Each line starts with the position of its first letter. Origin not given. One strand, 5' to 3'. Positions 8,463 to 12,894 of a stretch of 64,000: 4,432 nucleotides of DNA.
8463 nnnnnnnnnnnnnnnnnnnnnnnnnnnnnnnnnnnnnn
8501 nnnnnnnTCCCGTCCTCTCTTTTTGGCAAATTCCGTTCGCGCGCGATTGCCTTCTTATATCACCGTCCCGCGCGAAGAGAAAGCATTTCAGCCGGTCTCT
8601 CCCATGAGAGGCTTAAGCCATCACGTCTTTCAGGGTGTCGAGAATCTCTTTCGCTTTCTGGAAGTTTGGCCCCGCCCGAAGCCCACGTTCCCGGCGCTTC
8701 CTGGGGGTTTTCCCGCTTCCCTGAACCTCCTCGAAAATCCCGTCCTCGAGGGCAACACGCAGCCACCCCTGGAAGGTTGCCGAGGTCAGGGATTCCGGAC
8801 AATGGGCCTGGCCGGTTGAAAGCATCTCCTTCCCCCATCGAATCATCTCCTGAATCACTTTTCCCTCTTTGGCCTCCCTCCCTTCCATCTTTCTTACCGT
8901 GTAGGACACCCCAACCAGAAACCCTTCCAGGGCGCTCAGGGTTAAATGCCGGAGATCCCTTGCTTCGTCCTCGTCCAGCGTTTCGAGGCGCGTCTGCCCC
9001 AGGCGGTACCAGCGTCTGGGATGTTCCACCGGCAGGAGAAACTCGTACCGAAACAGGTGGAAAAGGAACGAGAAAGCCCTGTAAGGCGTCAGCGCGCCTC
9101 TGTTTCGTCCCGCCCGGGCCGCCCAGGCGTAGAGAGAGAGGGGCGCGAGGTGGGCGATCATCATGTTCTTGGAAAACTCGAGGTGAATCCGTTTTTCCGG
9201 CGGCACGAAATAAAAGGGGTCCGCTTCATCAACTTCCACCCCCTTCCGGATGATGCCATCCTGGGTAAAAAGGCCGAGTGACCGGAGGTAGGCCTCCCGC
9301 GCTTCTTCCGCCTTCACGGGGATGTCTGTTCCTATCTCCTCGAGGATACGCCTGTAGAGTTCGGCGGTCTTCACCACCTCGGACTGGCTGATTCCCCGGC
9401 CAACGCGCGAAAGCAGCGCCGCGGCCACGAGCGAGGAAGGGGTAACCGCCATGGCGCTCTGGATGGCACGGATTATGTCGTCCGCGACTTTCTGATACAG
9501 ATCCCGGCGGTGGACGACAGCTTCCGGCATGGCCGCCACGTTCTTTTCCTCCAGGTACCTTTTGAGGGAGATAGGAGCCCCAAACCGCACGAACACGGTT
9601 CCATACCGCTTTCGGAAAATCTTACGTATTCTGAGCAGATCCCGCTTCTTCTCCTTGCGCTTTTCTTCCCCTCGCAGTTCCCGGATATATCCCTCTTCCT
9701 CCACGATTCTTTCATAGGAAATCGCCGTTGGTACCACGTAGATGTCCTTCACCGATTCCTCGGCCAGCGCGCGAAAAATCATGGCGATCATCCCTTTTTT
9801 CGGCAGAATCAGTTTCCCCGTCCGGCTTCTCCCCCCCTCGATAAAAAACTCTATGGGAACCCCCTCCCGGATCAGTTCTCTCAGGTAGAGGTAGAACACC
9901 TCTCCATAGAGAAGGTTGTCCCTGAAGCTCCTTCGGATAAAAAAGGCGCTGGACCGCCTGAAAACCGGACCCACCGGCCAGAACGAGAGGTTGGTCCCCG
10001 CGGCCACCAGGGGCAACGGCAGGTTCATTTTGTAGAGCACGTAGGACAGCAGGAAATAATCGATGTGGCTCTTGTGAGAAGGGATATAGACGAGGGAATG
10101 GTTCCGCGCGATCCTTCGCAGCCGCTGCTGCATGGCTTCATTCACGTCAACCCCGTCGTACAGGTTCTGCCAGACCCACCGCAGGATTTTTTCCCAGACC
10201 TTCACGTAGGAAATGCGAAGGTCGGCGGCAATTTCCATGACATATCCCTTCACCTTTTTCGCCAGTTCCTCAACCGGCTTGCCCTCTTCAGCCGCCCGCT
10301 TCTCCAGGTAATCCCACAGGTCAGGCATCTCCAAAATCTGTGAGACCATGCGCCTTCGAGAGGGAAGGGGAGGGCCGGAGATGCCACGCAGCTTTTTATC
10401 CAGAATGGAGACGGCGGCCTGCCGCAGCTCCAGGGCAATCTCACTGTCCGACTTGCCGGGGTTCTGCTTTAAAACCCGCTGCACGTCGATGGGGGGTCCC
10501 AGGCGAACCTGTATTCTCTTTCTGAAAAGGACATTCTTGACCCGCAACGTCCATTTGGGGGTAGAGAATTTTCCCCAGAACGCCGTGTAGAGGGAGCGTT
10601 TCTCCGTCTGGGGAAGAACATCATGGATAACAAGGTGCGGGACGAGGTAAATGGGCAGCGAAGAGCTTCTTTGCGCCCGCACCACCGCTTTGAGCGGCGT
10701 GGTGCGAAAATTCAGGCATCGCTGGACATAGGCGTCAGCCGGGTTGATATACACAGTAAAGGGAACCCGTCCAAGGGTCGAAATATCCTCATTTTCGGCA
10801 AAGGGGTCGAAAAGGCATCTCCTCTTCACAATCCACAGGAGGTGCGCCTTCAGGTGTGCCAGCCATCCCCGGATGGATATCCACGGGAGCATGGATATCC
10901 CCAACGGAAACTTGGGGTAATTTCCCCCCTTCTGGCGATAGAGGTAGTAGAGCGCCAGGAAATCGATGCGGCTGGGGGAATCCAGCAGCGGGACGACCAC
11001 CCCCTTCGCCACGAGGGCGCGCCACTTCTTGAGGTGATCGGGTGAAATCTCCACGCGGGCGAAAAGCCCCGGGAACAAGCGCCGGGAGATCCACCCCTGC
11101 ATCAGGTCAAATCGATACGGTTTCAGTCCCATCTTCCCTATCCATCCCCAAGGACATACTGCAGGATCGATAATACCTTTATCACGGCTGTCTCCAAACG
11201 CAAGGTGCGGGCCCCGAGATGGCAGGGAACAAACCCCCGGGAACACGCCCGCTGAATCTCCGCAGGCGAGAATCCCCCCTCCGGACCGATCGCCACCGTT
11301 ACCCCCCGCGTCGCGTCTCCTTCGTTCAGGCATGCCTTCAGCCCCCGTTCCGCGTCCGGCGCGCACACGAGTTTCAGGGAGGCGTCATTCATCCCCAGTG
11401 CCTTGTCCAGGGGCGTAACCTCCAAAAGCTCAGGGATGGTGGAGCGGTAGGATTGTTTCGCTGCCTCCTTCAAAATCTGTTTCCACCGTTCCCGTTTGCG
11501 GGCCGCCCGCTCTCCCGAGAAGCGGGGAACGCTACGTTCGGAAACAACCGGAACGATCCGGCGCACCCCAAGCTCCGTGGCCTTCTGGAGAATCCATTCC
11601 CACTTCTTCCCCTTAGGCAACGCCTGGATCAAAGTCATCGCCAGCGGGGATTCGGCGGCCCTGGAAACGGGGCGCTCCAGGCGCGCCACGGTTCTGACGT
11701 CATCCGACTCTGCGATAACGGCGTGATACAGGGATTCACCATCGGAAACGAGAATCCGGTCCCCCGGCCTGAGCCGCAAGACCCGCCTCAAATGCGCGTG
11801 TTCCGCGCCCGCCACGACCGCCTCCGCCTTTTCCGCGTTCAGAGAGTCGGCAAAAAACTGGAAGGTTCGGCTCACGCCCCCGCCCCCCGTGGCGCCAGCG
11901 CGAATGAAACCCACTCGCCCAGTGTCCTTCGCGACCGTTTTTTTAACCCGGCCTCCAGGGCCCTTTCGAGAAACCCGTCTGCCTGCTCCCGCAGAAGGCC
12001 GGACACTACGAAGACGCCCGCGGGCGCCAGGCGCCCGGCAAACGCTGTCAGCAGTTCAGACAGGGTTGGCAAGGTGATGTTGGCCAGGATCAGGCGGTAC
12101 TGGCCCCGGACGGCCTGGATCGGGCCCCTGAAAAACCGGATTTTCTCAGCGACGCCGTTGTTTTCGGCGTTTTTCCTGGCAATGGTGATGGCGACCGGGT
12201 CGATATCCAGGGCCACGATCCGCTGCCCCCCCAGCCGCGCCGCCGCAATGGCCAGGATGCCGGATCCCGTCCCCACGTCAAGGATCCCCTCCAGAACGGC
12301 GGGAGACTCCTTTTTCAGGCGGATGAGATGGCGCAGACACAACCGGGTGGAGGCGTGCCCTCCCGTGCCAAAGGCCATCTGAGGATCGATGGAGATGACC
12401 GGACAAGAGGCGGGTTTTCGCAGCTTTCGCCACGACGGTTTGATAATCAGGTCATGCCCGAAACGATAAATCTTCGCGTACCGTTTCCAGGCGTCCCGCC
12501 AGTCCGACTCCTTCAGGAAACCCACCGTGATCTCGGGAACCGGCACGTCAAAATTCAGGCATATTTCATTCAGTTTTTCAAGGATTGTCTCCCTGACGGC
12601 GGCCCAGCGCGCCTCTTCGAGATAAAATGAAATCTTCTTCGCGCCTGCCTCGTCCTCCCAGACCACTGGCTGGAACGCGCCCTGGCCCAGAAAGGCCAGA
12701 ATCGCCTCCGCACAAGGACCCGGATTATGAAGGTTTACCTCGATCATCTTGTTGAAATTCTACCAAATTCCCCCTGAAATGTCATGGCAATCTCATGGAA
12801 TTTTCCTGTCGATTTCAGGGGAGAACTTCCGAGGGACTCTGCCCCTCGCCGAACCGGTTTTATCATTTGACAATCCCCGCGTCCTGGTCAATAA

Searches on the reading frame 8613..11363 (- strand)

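Call 79: search_protein_families(library=pfam, proteins=[window:8613-11363:-], max_evalue=0.00001)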
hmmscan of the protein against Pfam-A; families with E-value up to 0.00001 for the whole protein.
window:8613-11363:- (916 aa): 2 families
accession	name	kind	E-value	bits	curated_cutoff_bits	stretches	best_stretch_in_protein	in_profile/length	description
PF19277.4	GPAT_C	-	3.9e-48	164.9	25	1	559-878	1-342/344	Glycerol-3-phosphate acyltransferase C-terminal region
PF01553.26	Acyltransferase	-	2.2e-25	89.4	23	1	416-549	8-132/132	Acyltransferase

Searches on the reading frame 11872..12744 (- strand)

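Call 79: search_protein_families(library=pfam, proteins=[window:11872-12744:-], max_evalue=0.00001)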
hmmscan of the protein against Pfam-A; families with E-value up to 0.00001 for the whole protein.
window:11872-12744:- (290 aa): 6 families
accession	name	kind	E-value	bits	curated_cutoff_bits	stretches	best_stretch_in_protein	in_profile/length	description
PF06325.19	PrmA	-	2e-56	192.1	22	1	52-282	69-292/296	Ribosomal protein L11 methyltransferase (PrmA)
PF13649.12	Methyltransf_25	-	1e-10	42.6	27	1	154-242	1-96/97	Methyltransferase domain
PF13847.12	Methyltransf_31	-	4.1e-09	36.7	27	1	154-247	7-109/145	Methyltransferase domain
PF05175.20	MTS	-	7.1e-09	36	23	1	146-222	30-105/170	Methyltransferase small domain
PF08241.18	Methyltransf_11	-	4.1e-07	31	21.2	1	155-228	1-73/95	Methyltransferase domain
PF13489.12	Methyltransf_23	-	5.6e-06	26.6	27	1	152-261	24-124/164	Methyltransferase domain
